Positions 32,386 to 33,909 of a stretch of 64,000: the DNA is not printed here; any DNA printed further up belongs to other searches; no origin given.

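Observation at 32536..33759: Hfq-like Sm domain fused to the C-terminus of a 320-aa protein of unknown repeats, as first gene of the propionyl-CoA carboxylase / methylmalonyl-CoA mutase operon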

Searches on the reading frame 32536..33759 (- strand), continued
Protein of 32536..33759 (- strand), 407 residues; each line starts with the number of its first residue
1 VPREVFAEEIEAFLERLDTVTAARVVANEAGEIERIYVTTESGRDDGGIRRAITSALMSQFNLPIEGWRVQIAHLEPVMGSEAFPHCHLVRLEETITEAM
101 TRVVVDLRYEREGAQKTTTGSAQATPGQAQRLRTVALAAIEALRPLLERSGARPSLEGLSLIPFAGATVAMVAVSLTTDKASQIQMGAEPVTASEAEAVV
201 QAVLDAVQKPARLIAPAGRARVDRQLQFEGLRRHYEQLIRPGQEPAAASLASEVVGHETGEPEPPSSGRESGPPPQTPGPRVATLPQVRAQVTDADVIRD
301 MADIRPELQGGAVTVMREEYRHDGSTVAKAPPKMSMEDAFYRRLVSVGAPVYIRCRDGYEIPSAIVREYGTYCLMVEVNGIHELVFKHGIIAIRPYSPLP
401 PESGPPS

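Call 20: find_encoding_contigs(protein=P0116, flank=8000, max_places=1)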
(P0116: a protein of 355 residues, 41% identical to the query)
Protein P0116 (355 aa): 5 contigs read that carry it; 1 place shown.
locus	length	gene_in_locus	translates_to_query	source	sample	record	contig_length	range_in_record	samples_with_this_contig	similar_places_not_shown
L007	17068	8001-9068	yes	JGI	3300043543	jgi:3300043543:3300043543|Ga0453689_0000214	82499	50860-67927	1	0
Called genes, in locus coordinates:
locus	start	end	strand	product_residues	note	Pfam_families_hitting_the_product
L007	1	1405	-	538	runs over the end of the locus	PF00496:SBP_bac_5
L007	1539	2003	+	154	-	PF02675:AdoMet_dc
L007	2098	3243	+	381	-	PF07690:MFS_1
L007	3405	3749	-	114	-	PF00903:Glyoxalase, PF12681:Glyoxalase_2 (weak), PF18029:Glyoxalase_6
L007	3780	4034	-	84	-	PF01037:AsnC_trans_reg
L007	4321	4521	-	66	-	PF00313:CSD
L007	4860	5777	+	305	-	PF00288:GHMP_kinases_N, PF08544:GHMP_kinases_C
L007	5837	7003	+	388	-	PF00291:PALP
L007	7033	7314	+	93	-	PF02597:ThiS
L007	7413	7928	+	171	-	PF10646:Germane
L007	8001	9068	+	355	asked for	PF17209:Hfq (faint)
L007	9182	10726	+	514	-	PF01039:Carboxyl_trans, PF03255:ACCA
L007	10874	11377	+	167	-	PF13302:Acetyltransf_3, PF13420:Acetyltransf_4 (weak), PF00583:Acetyltransf_1, PF13508:Acetyltransf_7, PF08445:FR47 (weak)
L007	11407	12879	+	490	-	PF00289:Biotin_carb_N, PF02222:ATP-grasp, PF02655:ATP-grasp_3 (weak), PF02786:CPSase_L_D2, PF07478:Dala_Dala_lig_C, PF02785:Biotin_carb_C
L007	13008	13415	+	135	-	PF25973:BSH_CzcB (faint), PF00364:Biotin_lipoyl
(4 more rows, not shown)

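Call 21: predict_structure(alignment_id=A1)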
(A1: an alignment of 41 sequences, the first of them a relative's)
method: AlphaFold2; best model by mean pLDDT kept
length: 407 residues; sequences in the alignment: 41
mean_pLDDT: 79.1   pTM: 0.45
mean pLDDT of the five models: 79.1, 78.0, 77.8, 77.4, 76.7
residues with pLDDT >= 90: 232; 70-90: 50; 50-70: 44; < 50: 81
segments of 3 or more residues with pLDDT < 50: 216-222, 244-263, 267-272, 274-276, 278-298, 311-329
pLDDT, mean of each block of 10 residues (from residue 1): 74 94 93 93 86 96 93 73 88 98 98 96 96 98 95 96 96 92 93 97 95 53 67 82 48 35 44 46 37 45 52 41 41 78 94 96 96 96 96 92 61
secondary structure, 60 per line:
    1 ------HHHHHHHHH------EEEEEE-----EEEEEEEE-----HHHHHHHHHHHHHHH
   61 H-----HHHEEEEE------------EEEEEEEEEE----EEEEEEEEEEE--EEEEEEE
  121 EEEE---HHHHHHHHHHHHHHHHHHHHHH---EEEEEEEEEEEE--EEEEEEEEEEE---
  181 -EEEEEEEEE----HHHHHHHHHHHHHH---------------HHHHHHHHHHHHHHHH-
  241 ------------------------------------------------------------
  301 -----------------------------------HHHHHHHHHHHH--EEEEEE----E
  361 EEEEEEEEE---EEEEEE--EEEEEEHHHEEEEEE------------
elements in order: H7-15 E22-27 E33-40 H46-61 E70-74 E87-96 E101-111 E114-124 H128-149 E153-164 E167-177 E182-190 H195-208 H224-239 H336-347 E350-355 E360-369 E373-378 E381-386 E390-395

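Call 50: find_related_loci(query=A1, collection=genome_contigs, flank=10000)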
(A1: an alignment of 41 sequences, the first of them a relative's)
Query A1 (407 aa) in genome_contigs; peptide patterns used: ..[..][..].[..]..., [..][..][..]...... (x = any residue, [..] = any of these).
87 stretches matched a pattern; 53 encode a relative of the query (tblastn E <= 1e-3); 53 distinct loci.
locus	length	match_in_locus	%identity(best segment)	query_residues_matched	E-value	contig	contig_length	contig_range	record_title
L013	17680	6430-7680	76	3-407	0e+0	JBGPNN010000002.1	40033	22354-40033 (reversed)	MAG: bacterium isolate OBJ_0618_7090110_213 k141_373205_length_40033_cov_16.9318, whole genome shotgun sequence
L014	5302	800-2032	64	1-407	4e-163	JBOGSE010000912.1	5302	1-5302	MAG: bacterium isolate M3-S_metawrap_bin.18 k127_859474, whole genome shotgun sequence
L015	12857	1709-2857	63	1-407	1e-157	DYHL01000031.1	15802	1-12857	MAG TPA_asm: Candidatus Nitrosymbiomonas sp. isolate DR5_67_8 Afr_mines_DR5_610_length_15802_cov_2_998095, whole genome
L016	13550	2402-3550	63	1-407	2e-157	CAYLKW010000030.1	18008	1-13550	MAG TPA_asm: uncultured bacterium isolate SRP257756_co1_1 genome assembly, contig: NODE_2616_length_18008_cov_12.056704,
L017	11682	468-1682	67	1-407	1e-156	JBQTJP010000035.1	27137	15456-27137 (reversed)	MAG: Armatimonadota bacterium isolate SAR42 c_000000304876, whole genome shotgun sequence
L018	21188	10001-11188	63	1-407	6e-156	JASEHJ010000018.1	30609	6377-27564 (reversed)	MAG: bacterium isolate Yes70-20 NODE_18_length_30609_cov_5.909897, whole genome shotgun sequence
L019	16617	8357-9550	63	1-407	2e-152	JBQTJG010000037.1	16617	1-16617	MAG: Armatimonadota bacterium isolate SAR307 c_000000138356, whole genome shotgun sequence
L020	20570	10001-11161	63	1-407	1e-149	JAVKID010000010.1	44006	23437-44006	MAG: Candidatus Fervidifonticultor octavus isolate JZ-2_201709_bins_164 JZ-2_201709_bins_164_scaffold_10, whole genome s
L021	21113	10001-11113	59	1-405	6e-144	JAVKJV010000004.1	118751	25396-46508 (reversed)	MAG: Candidatus Fervidifonticultor quartus isolate JZ-4_201709_bins_106 JZ-4_201709_bins_106_scaffold_4, whole genome sh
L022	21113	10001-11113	58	1-406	3e-139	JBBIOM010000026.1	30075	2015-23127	MAG: Armatimonadota bacterium isolate EPS170215_bin_28 NODE_1209_length_30075_cov_31.769720, whole genome shotgun sequen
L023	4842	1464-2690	57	1-405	2e-136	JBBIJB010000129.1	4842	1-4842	MAG: Armatimonadota bacterium isolate FAS170219_bin_152 NODE_14215_length_4842_cov_4.912889, whole genome shotgun sequen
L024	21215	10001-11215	62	1-402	7e-133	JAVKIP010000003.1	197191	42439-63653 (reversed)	MAG: Candidatus Fervidifonticultor secundus isolate JZ-2_201808_bins_221 JZ-2_201808_bins_221_scaffold_3, whole genome s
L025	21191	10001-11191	59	1-407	5e-131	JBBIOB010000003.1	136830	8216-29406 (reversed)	MAG: Armatimonadota bacterium isolate ESF170215_bin_27 NODE_99_length_136830_cov_3.20201, whole genome shotgun sequence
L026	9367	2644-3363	70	1-240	3e-106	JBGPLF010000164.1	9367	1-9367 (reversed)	MAG: bacterium isolate OBJ_0618_7090110_269 k141_4005999_length_9367_cov_9.0000, whole genome shotgun sequence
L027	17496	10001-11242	47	3-405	2e-105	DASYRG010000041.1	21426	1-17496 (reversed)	MAG TPA_asm: bacterium isolate SMAG_U4505 k141_3612986, whole genome shotgun sequence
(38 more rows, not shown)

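Call 93: list_cluster_members(proteins=[P0001, P0086, P0076])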
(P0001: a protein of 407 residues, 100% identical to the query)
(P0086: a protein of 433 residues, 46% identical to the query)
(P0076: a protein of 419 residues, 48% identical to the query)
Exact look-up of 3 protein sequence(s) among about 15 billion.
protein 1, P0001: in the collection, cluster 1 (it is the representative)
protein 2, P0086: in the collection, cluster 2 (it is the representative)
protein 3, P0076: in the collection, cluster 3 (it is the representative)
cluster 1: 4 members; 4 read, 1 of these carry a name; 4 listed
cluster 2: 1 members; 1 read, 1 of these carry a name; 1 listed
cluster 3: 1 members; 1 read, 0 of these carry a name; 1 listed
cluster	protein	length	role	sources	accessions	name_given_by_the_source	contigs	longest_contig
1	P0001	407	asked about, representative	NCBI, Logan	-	-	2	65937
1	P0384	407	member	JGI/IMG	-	sRNA-binding regulator protein Hfq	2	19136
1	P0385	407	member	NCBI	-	-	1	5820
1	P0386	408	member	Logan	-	-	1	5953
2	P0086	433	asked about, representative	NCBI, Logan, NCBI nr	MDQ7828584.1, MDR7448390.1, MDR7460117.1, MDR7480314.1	MAG: RNA chaperone Hfq [Armatimonadota bacterium] | RNA chaperone Hfq [Armatimonadota bacterium]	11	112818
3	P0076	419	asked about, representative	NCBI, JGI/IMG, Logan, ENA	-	-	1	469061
